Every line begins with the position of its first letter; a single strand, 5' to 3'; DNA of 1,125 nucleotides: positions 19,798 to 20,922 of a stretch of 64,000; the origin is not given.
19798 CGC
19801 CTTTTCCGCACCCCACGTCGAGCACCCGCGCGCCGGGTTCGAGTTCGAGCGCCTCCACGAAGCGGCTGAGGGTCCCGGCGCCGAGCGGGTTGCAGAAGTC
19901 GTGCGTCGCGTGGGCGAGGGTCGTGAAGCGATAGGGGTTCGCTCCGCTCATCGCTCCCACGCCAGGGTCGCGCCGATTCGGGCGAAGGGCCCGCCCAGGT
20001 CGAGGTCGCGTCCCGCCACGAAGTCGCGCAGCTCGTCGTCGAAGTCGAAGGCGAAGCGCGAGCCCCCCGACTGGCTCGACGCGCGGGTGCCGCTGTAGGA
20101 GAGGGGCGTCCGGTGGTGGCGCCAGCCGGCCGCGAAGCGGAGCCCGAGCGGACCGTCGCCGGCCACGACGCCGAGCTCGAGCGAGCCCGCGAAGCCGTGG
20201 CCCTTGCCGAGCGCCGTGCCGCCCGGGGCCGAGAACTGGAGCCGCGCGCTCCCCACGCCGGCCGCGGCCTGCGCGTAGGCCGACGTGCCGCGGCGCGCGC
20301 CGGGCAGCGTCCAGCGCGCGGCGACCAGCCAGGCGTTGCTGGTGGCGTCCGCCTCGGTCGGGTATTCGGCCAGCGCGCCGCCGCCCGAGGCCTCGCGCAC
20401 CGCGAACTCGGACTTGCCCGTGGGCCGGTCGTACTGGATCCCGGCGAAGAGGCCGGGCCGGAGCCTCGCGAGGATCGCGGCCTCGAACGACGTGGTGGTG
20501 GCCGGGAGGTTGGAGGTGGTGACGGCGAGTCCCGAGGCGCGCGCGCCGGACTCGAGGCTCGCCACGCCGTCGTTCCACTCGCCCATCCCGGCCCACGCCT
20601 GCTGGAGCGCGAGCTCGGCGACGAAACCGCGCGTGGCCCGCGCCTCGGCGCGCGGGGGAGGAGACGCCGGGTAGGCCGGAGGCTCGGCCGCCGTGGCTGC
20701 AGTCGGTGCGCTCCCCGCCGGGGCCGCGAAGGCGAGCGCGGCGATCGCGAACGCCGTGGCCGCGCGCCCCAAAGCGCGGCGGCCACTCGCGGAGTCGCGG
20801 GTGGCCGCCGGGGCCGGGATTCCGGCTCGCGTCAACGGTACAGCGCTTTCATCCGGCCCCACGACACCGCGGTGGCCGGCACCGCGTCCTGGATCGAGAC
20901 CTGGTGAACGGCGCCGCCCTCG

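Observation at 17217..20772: SbnI/SerK-like free-serine kinase in a coupled operon with a beta-barrel, a methyltransferase and a Zn-dehydrogenase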

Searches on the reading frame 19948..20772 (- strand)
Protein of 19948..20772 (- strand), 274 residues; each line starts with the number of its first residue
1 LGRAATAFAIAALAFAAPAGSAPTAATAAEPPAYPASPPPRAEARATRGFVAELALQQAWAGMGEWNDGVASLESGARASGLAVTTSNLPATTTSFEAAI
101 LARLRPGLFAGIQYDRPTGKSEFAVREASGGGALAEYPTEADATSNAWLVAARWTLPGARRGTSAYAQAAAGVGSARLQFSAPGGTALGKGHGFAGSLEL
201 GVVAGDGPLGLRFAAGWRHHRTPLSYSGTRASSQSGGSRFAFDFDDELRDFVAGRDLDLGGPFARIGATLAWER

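Call 3: search_protein_families(library=pfam, proteins=[window:19948-20772:-], max_evalue=0.1)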
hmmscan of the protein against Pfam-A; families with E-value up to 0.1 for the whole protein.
window:19948-20772:- (274 aa): 0 families

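Call 4: search_protein_families(library=ncbifam, proteins=[window:19948-20772:-], max_evalue=0.1)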
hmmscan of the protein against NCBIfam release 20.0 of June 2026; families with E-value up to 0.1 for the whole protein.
window:19948-20772:- (274 aa): 0 families

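Call 55: find_homologous_proteins(query=window:19948-20772:-)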
Query window:19948-20772:- (274 aa): 9 proteins with E <= 0.001 among 8000 candidates.
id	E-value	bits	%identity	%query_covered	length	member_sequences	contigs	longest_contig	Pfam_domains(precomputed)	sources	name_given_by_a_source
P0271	4.4e-167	573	100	100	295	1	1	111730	-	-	-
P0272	1.2e-84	302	62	83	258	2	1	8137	-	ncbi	ncbi:MAG: hypothetical protein ABIS67_08610 [Candidatus Eisenbacteria bacterium]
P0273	2.8e-84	301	62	83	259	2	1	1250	-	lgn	-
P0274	5.4e-82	294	61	83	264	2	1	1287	-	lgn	-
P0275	3.7e-77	278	60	82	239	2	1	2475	-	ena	-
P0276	2.1e-75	272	56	82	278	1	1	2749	-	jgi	jgi:hypothetical protein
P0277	8.9e-75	270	55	88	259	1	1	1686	-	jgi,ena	-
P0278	6.8e-74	267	54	91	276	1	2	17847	-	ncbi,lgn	-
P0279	7.4e-71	257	61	77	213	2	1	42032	-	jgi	-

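Call 66: predict_structure(alignment_id=A3)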
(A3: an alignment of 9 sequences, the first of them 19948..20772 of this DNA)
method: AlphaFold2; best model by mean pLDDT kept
length: 274 residues; sequences in the alignment: 9
mean_pLDDT: 74.8   pTM: 0.68
mean pLDDT of the five models: 74.8, 70.0, 68.3, 67.4, 66.1
residues with pLDDT >= 90: 90; 70-90: 96; 50-70: 47; < 50: 41
segments of 3 or more residues with pLDDT < 50: 1-30, 41-45, 233-238
pLDDT, mean of each block of 10 residues (from residue 1): 38 39 40 54 59 91 78 75 74 89 92 93 72 72 92 87 91 90 76 94 90 94 69 46 55 71 93 88
secondary structure, 60 per line:
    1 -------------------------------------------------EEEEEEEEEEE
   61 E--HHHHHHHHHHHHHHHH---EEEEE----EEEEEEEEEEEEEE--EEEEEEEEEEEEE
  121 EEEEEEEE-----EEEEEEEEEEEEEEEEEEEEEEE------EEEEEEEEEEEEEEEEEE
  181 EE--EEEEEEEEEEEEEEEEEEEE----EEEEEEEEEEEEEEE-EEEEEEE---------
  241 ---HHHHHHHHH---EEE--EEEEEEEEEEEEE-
elements in order: E50-61 H64-79 E83-87 E92-105 E108-128 E134-156 E163-182 E185-204 E209-223 E225-231 H244-252 E256-258 E261-273

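Call 69: fold_search(model_id=the predicted structure, library=pdb)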
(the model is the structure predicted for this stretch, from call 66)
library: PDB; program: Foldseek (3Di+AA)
matches with E <= 10: 572; with E <= 0.001: 16
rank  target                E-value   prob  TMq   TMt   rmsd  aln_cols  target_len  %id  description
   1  9fzd_A                1.7e-05  1.00  0.42  0.61   6.6       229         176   11  Structure of OmpA-long in complex with nanobody Nb39 (released 2024-07-17)
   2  9fzc_A                2.5e-05  1.00  0.41  0.59   6.7       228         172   10  Structure of OmpA-short in complex with nanobody Nb01 (released 2024-07-17)
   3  2f1v_A                2.9e-05  1.00  0.39  0.53   7.1       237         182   11  Outer membrane protein OmpW (released 2006-01-24)
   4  2f1t_A                3.6e-05  1.00  0.41  0.57   6.0       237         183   10  Outer membrane protein OmpW (released 2006-01-24)
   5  9a2m_MODEL_1_A        1.7e-04  1.00  0.39  0.32  10.8       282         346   12  Model of E. coli OmpA by in-cell photo-crosslinking MS and deep learning (released 2023-02-24)
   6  1i78_A                2.4e-04  1.00  0.36  0.34  10.2       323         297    8  CRYSTAL STRUCTURE OF OUTER MEMBRANE PROTEASE OMPT FROM ESCHERICHIA COLI (released 2001-10-03)
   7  3dzm_A                3.2e-04  1.00  0.37  0.47   9.3       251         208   10  Crystal structure of a major outer membrane protein from Thermus thermophilus HB27 (released 2008-12-23)
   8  3qrc_B                4.2e-04  1.00  0.33  0.50   7.9       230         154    9  The crystal structure of Ail, the attachment invasion locus protein of Yersinia pestis, in complex with the heparin an (released 2011-11-23)
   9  1p4t                  4.6e-04  1.00  0.32  0.49   8.2       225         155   11  Crystal structure of Neisserial surface protein A (NspA) (released 2003-07-22)
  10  3qrc_A                5.2e-04  1.00  0.33  0.50   7.7       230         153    9  The crystal structure of Ail, the attachment invasion locus protein of Yersinia pestis, in complex with the heparin an (released 2011-11-23)
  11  8qxp                  5.5e-04  1.00  0.36  0.51   7.4       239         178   10  Crystal structure of the outer membrane porin OmpW from Klebsiella pneumoniae (released 2024-01-24)
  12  1bxw                  7.2e-04  1.00  0.37  0.55  10.0       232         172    9  OUTER MEMBRANE PROTEIN A (OMPA) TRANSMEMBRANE DOMAIN (released 1998-10-14)
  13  9nh2_A                7.2e-04  1.00  0.43  0.51   8.2       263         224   10  In situ cryo-EM structure of porin III of the Legionella Dot/Icm T4SS machine (released 2025-09-17)
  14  2x27                  7.2e-04  1.00  0.40  0.50   8.2       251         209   12  Crystal structure of the outer membrane protein OprG from Pseudomonas aeruginosa (released 2010-12-15)
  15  4d65_A                8.4e-04  0.20  0.12  0.11  24.2       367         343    5  Structure of porin Omp-Pst2 from P. stuartii; the asymmetric unit contains a dimer of trimers. (released 2016-03-09)
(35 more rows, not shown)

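Call 76: search_protein_families(library=padloc, proteins=[window:19948-20772:-], max_evalue=0.01)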
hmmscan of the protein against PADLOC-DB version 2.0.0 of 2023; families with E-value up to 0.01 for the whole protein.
window:19948-20772:- (274 aa): 0 families
